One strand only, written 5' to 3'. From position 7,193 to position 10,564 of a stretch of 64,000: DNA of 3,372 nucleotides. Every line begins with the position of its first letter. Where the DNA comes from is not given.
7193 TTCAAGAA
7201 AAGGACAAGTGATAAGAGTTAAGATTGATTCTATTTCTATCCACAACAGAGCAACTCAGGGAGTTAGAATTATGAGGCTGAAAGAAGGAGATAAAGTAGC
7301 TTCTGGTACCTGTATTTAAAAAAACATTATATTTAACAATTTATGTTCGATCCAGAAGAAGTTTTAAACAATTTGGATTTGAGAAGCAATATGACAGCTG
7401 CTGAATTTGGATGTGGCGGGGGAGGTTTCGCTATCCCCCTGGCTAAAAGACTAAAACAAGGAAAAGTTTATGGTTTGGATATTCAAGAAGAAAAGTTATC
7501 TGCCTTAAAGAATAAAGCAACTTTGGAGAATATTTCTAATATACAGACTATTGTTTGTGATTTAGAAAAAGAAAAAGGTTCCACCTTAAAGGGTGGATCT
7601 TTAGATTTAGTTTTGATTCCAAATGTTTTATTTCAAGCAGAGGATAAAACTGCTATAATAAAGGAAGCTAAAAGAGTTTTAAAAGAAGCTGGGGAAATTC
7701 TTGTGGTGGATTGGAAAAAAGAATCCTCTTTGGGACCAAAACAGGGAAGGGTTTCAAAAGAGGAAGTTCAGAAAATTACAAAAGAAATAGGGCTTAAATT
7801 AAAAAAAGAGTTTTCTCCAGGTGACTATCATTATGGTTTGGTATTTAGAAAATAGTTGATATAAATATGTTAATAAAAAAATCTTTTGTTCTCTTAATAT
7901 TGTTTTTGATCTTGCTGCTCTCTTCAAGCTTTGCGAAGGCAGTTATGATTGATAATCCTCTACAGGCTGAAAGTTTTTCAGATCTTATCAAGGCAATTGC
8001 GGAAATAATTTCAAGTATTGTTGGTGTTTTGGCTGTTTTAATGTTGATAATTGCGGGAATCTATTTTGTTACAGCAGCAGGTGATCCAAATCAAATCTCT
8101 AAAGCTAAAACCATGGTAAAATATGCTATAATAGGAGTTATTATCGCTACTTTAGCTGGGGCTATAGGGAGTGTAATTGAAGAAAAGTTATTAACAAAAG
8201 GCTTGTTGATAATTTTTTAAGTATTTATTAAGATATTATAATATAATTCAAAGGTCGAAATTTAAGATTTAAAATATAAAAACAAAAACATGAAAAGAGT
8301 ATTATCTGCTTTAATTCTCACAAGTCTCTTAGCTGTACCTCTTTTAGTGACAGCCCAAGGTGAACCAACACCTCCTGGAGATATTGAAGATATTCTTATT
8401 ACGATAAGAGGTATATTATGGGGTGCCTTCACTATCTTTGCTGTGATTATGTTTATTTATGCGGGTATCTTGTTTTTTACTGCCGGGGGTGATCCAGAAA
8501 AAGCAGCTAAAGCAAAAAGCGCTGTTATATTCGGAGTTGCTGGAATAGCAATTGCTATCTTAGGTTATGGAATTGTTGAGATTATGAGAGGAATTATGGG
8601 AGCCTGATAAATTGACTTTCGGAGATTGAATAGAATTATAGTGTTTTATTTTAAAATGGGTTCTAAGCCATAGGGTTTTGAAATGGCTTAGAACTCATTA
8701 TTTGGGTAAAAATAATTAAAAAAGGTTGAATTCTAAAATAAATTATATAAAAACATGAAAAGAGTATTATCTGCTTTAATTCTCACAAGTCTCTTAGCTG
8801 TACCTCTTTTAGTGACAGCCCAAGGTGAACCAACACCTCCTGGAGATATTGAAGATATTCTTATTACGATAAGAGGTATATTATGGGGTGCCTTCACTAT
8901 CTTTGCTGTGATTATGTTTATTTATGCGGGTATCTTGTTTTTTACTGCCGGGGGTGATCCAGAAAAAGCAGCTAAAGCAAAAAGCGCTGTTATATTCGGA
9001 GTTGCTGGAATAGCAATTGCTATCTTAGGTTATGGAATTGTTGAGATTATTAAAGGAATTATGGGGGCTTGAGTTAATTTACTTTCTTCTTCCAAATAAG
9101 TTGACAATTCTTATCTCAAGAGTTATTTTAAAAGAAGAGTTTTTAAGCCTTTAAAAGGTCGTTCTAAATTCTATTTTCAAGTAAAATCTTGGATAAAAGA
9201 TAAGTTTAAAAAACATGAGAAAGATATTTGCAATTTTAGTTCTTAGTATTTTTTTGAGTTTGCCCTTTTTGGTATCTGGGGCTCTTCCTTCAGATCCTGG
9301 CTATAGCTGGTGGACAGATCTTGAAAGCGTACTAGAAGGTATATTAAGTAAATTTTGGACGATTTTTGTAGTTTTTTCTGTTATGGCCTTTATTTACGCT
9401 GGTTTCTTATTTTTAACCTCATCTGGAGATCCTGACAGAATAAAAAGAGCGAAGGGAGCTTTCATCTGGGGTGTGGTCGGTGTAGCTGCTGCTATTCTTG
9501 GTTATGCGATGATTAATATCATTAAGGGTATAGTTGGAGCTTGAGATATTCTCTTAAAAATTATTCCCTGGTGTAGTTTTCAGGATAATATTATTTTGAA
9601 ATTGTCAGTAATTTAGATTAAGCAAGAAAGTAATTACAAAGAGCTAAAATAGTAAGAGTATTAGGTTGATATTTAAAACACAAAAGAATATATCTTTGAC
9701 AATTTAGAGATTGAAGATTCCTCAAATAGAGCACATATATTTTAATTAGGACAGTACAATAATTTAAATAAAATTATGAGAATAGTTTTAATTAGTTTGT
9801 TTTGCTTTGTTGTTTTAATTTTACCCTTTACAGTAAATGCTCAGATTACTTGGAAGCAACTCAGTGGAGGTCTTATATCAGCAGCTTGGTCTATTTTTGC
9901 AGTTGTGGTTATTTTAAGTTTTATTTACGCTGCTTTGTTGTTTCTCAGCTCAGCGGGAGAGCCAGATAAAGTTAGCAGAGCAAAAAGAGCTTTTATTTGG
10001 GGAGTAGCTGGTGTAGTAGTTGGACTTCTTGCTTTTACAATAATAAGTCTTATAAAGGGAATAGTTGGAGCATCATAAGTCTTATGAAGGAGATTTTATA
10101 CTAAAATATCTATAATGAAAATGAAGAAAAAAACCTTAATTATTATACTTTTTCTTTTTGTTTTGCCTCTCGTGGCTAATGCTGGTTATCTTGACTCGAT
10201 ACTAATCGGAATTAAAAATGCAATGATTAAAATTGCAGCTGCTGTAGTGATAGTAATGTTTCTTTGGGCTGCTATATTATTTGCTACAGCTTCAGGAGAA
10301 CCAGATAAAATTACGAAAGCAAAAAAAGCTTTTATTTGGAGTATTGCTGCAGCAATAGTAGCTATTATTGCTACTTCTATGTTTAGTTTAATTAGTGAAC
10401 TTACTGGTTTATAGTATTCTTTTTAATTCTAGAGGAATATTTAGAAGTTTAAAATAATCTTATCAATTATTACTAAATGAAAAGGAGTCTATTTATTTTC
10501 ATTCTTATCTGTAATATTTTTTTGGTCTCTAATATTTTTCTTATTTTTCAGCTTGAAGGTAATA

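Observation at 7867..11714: Nine tandem paralogous genes for small signal-peptide/two-TM proteins (VirB2/T4SS-pilin-like) with no secretion machinery nearby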

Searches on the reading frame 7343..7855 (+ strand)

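Call 7: search_protein_families(library=pfam, proteins=[window:7343-7855:+], max_evalue=0.001)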
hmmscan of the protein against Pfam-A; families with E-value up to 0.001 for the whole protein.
window:7343-7855:+ (170 aa): 12 families
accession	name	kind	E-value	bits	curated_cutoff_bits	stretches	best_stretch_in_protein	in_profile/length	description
PF13847.12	Methyltransf_31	-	2.8e-20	72.9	27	1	14-131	2-119/145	Methyltransferase domain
PF13649.12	Methyltransf_25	-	2.1e-15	57.6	27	1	21-117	3-97/97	Methyltransferase domain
PF08241.18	Methyltransf_11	-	5e-15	56.3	21.2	1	21-120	2-94/95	Methyltransferase domain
PF08242.18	Methyltransf_12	-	1e-12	49.1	30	1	21-117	2-96/98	Methyltransferase domain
PF01209.24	Ubie_methyltran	-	5e-09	36.3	20.1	1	18-126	50-156/233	ubiE/COQ5 methyltransferase family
PF05175.20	MTS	-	1.4e-08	35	23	1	8-125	24-142/170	Methyltransferase small domain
PF13489.12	Methyltransf_23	-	2e-06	28.1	27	1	13-128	20-123/164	Methyltransferase domain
PF01728.25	FtsJ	-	5.9e-06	26.8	24.1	1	7-91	12-96/181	FtsJ-like methyltransferase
PF02390.23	Methyltransf_4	-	8.6e-05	22.5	24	1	17-73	3-59/173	Putative methyltransferase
PF09445.16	Methyltransf_15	-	0.00012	22.1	22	1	24-79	9-63/165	RNA cap guanine-N2 methyltransferase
PF10294.15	Methyltransf_16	-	0.00017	21.8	21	1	14-123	45-157/174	Lysine methyltransferase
PF06325.19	PrmA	-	0.00028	20.9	22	1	14-120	160-257/296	Ribosomal protein L11 methyltransferase (PrmA)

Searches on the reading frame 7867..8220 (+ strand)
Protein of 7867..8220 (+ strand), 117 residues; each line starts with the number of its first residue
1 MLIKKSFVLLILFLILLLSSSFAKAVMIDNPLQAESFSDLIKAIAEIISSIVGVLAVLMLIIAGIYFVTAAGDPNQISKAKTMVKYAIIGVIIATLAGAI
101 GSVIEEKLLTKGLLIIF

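Call 4: search_protein_families(library=pfam, proteins=[window:7867-8220:+], max_evalue=1)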
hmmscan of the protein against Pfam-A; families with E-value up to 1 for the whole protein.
window:7867-8220:+ (117 aa): 6 families
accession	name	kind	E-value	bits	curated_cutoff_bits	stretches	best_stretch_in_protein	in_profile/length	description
PF18895.5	T4SS_pilin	-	9e-12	45.3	26.6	1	35-104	3-71/71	Type IV secretion system pilin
PF19607.4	DUF6112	-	0.004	17.4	25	1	42-99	17-73/88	Family of unknown function (DUF6112)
PF06664.17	WLS-like_TM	-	0.0086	15.9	28.3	1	3-106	111-214/247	Wntless-like, transmembrane domain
PF13664.11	DUF4149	-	0.021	15.5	24.6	1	21-99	14-86/102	Domain of unknown function (DUF4149)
PF04893.22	Yip1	-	0.025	14.9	28.6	1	8-99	26-115/173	Yip1 domain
PF04290.18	DctQ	-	0.22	11.9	28.3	1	18-95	38-117/132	Tripartite ATP-independent periplasmic transporters, DctQ component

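Call 32: find_homologous_proteins(query=A1, max_evalue=0.000001)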
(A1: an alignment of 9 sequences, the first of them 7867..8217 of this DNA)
Query A1 (9 sequences) (117 aa, profile of the alignment): 185 proteins with E <= 0.000001 among 8000 candidates; the best 120 are listed.
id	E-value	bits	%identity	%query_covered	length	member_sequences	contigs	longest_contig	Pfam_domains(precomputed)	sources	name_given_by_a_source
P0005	7.9e-35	137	30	80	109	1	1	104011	PF18895.6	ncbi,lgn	-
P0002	1.4e-33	133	39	31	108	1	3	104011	PF18895.6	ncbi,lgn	-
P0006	2.7e-29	119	36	48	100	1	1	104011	PF18895.6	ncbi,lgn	-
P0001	4.5e-29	119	37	49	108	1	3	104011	PF18895.6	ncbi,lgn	-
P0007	2.4e-24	103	30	68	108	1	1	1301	PF18895.6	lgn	-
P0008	6.8e-24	102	42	63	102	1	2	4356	PF18895.6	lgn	-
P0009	8.3e-24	102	36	63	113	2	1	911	PF18895.6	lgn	-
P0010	5.5e-23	99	39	88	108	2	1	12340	PF18895.6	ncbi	-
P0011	8.3e-23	98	34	63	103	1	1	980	PF18895.6,PF04956.19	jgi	jgi:prolipoprotein diacylglyceryltransferase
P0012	1.2e-22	98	36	67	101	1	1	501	PF18895.6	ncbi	-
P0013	2.2e-22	97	32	58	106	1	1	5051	PF18895.6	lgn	-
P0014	2.7e-22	97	36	62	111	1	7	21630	PF18895.6,PF04956.19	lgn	-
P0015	2.8e-22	97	36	72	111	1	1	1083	PF18895.6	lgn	-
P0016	3.0e-22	97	36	38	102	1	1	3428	PF18895.6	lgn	-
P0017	5.8e-22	96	99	87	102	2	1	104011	PF18895.6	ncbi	-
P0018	1.2e-21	95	54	24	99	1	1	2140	PF18895.6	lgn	-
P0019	1.3e-21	95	36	40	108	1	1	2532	PF18895.6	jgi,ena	-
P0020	1.7e-21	94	41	39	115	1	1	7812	PF18895.6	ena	-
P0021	2.3e-21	94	34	53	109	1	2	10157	PF18895.6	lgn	-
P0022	2.5e-21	94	37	50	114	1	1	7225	PF18895.6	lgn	-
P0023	2.9e-21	94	31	91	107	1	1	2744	PF18895.6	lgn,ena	-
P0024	7.0e-21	92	33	40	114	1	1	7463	PF18895.6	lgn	-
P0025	9.2e-21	92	35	53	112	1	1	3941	PF18895.6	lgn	-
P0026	9.7e-21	92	25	54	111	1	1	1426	PF18895.6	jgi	jgi:uncharacterized BrkB/YihY/UPF0761 family membrane protein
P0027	1.3e-20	91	36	40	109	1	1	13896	PF18895.6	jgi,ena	-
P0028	2.0e-20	91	29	79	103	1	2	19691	PF18895.6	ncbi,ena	-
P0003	3.1e-20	90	38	50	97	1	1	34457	PF18895.6,PF04956.19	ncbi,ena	-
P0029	5.1e-20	90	34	74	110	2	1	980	PF18895.6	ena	-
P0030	5.6e-20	89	27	55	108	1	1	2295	PF18895.6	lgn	-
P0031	7.2e-20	89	33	65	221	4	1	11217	PF18895.6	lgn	-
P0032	8.3e-20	89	34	66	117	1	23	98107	PF18895.6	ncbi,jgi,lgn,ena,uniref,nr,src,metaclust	ncbi:MAG: hypothetical protein A2358_02220 [Candidatus Staskawiczbacteria bacterium RIFOXYB1_FULL_37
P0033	8.5e-20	89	31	54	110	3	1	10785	PF18895.6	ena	-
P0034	9.2e-20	89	35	49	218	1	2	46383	PF18895.6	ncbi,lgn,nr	ncbi:hypothetical protein HY250_03150 [Candidatus Azambacteria bacterium]|nr:hypothetical protein [C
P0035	1.2e-19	88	36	79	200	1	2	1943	PF18895.6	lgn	-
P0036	1.4e-19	88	33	65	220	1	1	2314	PF18895.6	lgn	-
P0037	2.0e-19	88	37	77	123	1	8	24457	PF18895.6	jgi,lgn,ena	-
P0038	2.4e-19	87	30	64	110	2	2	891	PF18895.6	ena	-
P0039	2.7e-19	87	39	38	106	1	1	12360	PF18895.6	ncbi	-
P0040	2.7e-19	87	35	41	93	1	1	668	PF18895.6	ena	-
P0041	5.0e-19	86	44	27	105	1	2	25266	PF18895.6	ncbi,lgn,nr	ncbi:MAG: hypothetical protein NT155_03905 [Candidatus Staskawiczbacteria bacterium]|nr:hypothetical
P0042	5.8e-19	86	36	38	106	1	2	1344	PF18895.6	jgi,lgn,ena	-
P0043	5.9e-19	86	48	26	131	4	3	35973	PF18895.6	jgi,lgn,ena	-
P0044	6.2e-19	86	34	45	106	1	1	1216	PF18895.6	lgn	-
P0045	9.1e-19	85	30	58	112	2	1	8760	PF18895.6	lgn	-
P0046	9.5e-19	85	37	84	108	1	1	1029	PF18895.6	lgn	-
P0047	9.6e-19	85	31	62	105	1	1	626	PF18895.6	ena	-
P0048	1.0e-18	85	41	68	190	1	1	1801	PF18895.6,PF04956.19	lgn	-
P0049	1.7e-18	85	40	40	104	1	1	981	PF18895.6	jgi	jgi:uncharacterized membrane protein (DUF485 family)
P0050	1.9e-18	84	35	68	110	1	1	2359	PF18895.6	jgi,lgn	jgi:hypothetical protein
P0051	1.9e-18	84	43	69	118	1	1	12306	PF18895.6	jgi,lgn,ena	-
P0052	2.1e-18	84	30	92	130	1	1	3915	PF18895.6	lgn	-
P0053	2.4e-18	84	60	87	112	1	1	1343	PF18895.6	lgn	-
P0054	2.6e-18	84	29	68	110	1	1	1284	PF18895.6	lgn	-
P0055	2.7e-18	84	29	58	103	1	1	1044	PF18895.6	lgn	-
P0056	3.0e-18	84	31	57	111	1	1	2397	PF18895.6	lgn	-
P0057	4.5e-18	83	38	29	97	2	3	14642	PF18895.6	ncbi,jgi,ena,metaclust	metaclust:\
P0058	6.3e-18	83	28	61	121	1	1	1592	PF18895.6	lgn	-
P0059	8.0e-18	82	30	62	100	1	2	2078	PF18895.6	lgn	-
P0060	1.3e-17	82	44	40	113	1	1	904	PF18895.6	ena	-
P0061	1.4e-17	82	36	64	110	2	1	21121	PF18895.6,PF04956.19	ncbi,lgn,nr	ncbi:MAG: pilin [Candidatus Pacebacteria bacterium]|nr:pilin [Candidatus Paceibacterota bacterium]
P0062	1.4e-17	82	30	88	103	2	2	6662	PF18895.6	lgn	-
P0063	1.4e-17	82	33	70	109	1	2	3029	PF18895.6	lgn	-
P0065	1.5e-17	82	46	30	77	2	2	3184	PF18895.6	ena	-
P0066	1.9e-17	81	37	56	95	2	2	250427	PF18895.6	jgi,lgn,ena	-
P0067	3.9e-17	80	31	56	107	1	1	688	PF18895.6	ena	-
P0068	4.0e-17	80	40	56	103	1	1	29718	PF18895.6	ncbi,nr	ncbi:MAG: hypothetical protein QME57_00200 [Patescibacteria group bacterium]|nr:hypothetical protein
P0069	4.4e-17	80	50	22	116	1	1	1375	PF18895.6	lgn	-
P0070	5.4e-17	80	28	57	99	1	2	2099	PF18895.6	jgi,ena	-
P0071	9.3e-17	79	43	77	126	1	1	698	PF18895.6,PF04956.19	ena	-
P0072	1.6e-16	78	39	74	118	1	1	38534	PF18895.6,PF04956.19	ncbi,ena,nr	ncbi:MAG: hypothetical protein CEN90_735 [Parcubacteria group bacterium Licking1014_17]|nr:MAG: hypo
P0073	1.8e-16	78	40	84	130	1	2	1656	PF18895.6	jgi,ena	jgi:hypothetical protein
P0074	2.2e-16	78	42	85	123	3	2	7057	PF18895.6,PF04956.19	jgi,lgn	-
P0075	2.5e-16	78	33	47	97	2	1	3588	PF18895.6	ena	-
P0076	2.5e-16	78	43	52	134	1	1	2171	PF18895.6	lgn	-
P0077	3.8e-16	77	30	54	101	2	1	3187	PF18895.6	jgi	-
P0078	4.1e-16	77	43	83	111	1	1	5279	PF18895.6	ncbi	-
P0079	4.9e-16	77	47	68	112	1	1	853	PF18895.6,PF04956.19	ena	-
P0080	6.5e-16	76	31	78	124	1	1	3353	PF18895.6,PF04956.19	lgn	-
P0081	6.8e-16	76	34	50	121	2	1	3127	PF18895.6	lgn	-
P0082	9.8e-16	76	34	50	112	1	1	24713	PF18895.6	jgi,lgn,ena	-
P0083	1.0e-15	76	42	85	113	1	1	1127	PF18895.6,PF04956.19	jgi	-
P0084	1.7e-15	75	42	37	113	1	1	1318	PF18895.6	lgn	-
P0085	2.2e-15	75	38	56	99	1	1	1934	PF18895.6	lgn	-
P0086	2.3e-15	75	35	51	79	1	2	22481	PF18895.6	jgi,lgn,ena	-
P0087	2.6e-15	74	33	87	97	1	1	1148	PF18895.6,PF04956.19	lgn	-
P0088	2.7e-15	74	32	53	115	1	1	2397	PF18895.6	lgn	-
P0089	3.0e-15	74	42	91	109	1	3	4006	PF18895.6,PF04956.19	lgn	-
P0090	3.3e-15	74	44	56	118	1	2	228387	PF18895.6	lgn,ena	-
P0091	3.4e-15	74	44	78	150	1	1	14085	PF18895.6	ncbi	-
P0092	3.5e-15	74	39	88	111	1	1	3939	PF18895.6,PF04956.19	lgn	-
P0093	5.9e-15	73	46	89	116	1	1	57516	PF18895.6,PF04956.19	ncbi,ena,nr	ncbi:MAG: Uncharacterized protein CEN87_390 [Parcubacteria group bacterium Licking1014_1]|nr:MAG: Un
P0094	7.4e-15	73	40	68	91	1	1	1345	PF18895.6,PF04956.19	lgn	-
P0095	1.1e-14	72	37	75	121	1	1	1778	PF18895.6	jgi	jgi:hypothetical protein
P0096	1.1e-14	72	44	72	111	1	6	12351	PF18895.6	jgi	jgi:hypothetical protein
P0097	1.8e-14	72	43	74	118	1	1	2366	PF18895.6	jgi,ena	-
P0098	2.1e-14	71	38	90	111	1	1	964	PF18895.6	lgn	-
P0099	3.8e-14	71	46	70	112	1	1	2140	PF18895.6,PF04956.19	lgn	-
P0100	6.2e-14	70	48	38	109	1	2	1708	PF18895.6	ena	-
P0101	9.2e-14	69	48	85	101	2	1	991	PF18895.6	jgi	jgi:hypothetical protein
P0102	2.2e-13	68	39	89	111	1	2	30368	PF18895.6,PF04956.19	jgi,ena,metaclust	metaclust:\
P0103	2.5e-13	68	47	50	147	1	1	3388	PF18895.6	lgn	-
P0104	4.1e-13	67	35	44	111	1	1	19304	PF18895.6,PF04956.19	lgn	-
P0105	6.0e-13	67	39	52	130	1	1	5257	PF18895.6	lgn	-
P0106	7.4e-13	66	56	31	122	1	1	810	PF18895.6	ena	-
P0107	9.0e-13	66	48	67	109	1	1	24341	PF18895.6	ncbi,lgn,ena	-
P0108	1.2e-12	66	43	91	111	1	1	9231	PF18895.6,PF04956.19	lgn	-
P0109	1.4e-12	66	42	83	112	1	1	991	PF18895.6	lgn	-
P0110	2.0e-12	65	41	80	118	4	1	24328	PF18895.6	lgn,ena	-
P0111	2.7e-12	65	47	42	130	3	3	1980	PF18895.6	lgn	-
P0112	3.0e-12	65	45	58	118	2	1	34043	PF18895.6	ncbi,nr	ncbi:MAG: hypothetical protein NTW11_00155 [Candidatus Staskawiczbacteria bacterium]|nr:hypothetical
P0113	3.2e-12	64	30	66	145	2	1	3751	PF18895.6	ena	-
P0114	4.0e-12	64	37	62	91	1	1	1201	PF18895.6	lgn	-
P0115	6.9e-12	63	36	85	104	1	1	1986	PF18895.6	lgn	-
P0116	7.6e-12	63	40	74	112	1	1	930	PF18895.6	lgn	-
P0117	7.7e-12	63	34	59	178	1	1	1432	PF18895.6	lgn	-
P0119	8.2e-12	63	45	57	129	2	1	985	PF18895.6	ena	-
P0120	8.4e-12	63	38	64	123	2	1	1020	PF18895.6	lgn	-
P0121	9.2e-12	63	30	73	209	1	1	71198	PF18895.6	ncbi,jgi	jgi:hypothetical protein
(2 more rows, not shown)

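Call 33: list_cluster_members(proteins=[P0001, window:7867-8217:+, window:17370-18926:+])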
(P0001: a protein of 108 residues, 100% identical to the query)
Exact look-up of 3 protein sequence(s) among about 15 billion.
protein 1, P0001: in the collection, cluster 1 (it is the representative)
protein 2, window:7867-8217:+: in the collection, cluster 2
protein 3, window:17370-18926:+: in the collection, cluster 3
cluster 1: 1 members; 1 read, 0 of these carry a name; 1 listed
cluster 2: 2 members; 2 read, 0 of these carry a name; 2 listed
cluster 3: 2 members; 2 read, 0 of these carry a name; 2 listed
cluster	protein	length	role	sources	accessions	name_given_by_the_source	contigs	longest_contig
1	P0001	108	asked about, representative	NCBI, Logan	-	-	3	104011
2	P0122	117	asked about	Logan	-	-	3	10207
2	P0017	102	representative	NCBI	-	-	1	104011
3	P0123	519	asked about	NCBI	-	-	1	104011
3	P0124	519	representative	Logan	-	-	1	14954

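Call 50: search_protein_families(library=ncbifam, proteins=[window:7867-8220:+], max_evalue=0.1)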
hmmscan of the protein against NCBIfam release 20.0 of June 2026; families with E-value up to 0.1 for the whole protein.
window:7867-8220:+ (117 aa): 2 families
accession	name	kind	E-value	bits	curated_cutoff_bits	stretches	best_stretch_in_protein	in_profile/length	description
NF045849.1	ICE_MMCAP2_0565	equivalog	9.2e-10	38.1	40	1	34-105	6-77/80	Mbov_0395 family pilin-like conjugal transfer protein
TIGR01517.1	ATPase-IIB_Ca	equivalog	0.0067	14.6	507.05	1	40-97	264-321/882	calcium-translocating P-type ATPase, PMCA-type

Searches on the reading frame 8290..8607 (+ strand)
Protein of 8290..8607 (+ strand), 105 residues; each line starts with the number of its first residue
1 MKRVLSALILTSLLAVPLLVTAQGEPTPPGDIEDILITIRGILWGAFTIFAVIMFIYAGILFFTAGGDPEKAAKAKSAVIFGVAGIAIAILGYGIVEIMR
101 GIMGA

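Call 4: search_protein_families(library=pfam, proteins=[window:8290-8607:+], max_evalue=1)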
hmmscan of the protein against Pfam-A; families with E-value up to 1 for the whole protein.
window:8290-8607:+ (105 aa): 1 family
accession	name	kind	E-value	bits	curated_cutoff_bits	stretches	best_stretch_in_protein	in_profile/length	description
PF18895.5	T4SS_pilin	-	9.5e-08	32.5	26.6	1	32-95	5-67/71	Type IV secretion system pilin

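Call 50: search_protein_families(library=ncbifam, proteins=[window:8290-8607:+], max_evalue=0.1)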
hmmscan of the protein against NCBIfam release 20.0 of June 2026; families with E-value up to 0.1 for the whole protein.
window:8290-8607:+ (105 aa): 1 family
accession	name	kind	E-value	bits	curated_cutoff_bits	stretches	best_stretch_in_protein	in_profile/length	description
NF045849.1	ICE_MMCAP2_0565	equivalog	1.6e-05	24.5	40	1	39-102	12-79/80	Mbov_0395 family pilin-like conjugal transfer protein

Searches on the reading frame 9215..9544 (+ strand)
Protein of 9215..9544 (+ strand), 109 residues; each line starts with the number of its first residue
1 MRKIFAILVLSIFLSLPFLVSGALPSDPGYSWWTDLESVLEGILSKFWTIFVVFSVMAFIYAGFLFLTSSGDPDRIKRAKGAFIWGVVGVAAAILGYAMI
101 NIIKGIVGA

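Call 4: search_protein_families(library=pfam, proteins=[window:9215-9544:+], max_evalue=1)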
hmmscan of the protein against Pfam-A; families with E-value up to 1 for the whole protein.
window:9215-9544:+ (109 aa): 3 families
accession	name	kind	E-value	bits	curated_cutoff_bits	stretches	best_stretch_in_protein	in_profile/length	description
PF18895.5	T4SS_pilin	-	2.2e-05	24.9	26.6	1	40-95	9-63/71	Type IV secretion system pilin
PF01375.23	Enterotoxin_a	-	0.25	11.3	21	1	51-84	5-39/258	Heat-labile enterotoxin alpha chain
PF13190.11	PDGLE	-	0.44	10.8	27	1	49-74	2-27/102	PDGLE domain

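Call 50: search_protein_families(library=ncbifam, proteins=[window:9215-9544:+], max_evalue=0.1)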
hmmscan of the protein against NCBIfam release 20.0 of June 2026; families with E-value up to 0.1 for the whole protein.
window:9215-9544:+ (109 aa): 1 family
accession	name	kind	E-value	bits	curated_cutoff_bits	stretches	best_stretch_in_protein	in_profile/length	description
NF045849.1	ICE_MMCAP2_0565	equivalog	5.3e-08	32.4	40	1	37-107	10-80/80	Mbov_0395 family pilin-like conjugal transfer protein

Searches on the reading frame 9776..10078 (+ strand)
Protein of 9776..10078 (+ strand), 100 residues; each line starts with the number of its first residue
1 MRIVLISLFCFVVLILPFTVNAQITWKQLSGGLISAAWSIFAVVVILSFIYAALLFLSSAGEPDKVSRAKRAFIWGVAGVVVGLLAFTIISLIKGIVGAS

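Call 4: search_protein_families(library=pfam, proteins=[window:9776-10078:+], max_evalue=1)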
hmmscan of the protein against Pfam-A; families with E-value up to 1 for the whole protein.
window:9776-10078:+ (100 aa): 5 families
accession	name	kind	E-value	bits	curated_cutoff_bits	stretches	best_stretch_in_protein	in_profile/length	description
PF18895.5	T4SS_pilin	-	2e-07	31.4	26.6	1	29-93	8-71/71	Type IV secretion system pilin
PF08016.18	PKD_channel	-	0.0068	16.3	22.4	1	4-60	10-66/225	Polycystin cation channel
PF03994.20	DUF350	-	0.046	14.2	26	1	6-92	18-95/133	Domain of Unknown Function (DUF350)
PF05529.17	Bap31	-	0.12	12.7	22.7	1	5-71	13-77/138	Bap31/Bap29 transmembrane region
PF14898.11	DUF4491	-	0.66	10.8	27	0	3-53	12-62/92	Domain of unknown function (DUF4491)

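Call 50: search_protein_families(library=ncbifam, proteins=[window:9776-10078:+], max_evalue=0.1)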
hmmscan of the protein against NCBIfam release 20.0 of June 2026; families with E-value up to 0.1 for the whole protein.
window:9776-10078:+ (100 aa): 6 families
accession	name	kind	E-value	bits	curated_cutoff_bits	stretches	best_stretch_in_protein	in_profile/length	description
NF045849.1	ICE_MMCAP2_0565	equivalog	8.3e-07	28.6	40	1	31-97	14-80/80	Mbov_0395 family pilin-like conjugal transfer protein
NF037996.1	B-4DMT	subfamily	0.0012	18.7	100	1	10-97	12-98/139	B-4DMT family transporter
NF045610.1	acin_4_helix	equivalog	0.0042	17.1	50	1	9-93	6-92/131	putative four-helix membrane protein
NF042915.1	MAB_1171c_fam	subfamily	0.0088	15.1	100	1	8-90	31-114/362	MAB_1171c family putative transporter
TIGR02866.1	CoxB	equivalog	0.079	12.5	147.7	1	34-93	16-80/202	cytochrome c oxidase subunit II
NF006508.0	PRK08944.1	subfamily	0.087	12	259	0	8-36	28-56/304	MotB family protein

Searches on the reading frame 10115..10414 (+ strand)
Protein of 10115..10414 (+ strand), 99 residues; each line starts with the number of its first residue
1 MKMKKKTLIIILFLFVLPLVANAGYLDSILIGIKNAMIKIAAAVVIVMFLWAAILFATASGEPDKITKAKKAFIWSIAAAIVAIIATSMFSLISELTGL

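Call 4: search_protein_families(library=pfam, proteins=[window:10115-10414:+], max_evalue=1)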
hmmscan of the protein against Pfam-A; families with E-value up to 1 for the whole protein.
window:10115-10414:+ (99 aa): 3 families
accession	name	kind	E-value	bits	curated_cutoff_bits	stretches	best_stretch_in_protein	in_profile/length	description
PF18895.5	T4SS_pilin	-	3.5e-10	40.2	26.6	1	29-93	8-71/71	Type IV secretion system pilin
PF11431.13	Transport_MerF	-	0.19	12.1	24.3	1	9-40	3-34/45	Membrane transport protein MerF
PF04341.17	DUF485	-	0.7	10.3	28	1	9-68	25-84/88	Protein of unknown function, DUF485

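Call 50: search_protein_families(library=ncbifam, proteins=[window:10115-10414:+], max_evalue=0.1)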
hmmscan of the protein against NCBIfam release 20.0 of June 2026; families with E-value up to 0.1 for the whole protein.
window:10115-10414:+ (99 aa): 2 families
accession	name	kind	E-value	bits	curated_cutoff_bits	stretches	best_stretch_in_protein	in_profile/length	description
NF045849.1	ICE_MMCAP2_0565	equivalog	0.0012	18.5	40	1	27-93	7-76/80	Mbov_0395 family pilin-like conjugal transfer protein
TIGR03025.1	EPS_sugtrans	subfamily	0.091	12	295.55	1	5-89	29-109/445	exopolysaccharide biosynthesis polyprenyl glycosylphosphotransferase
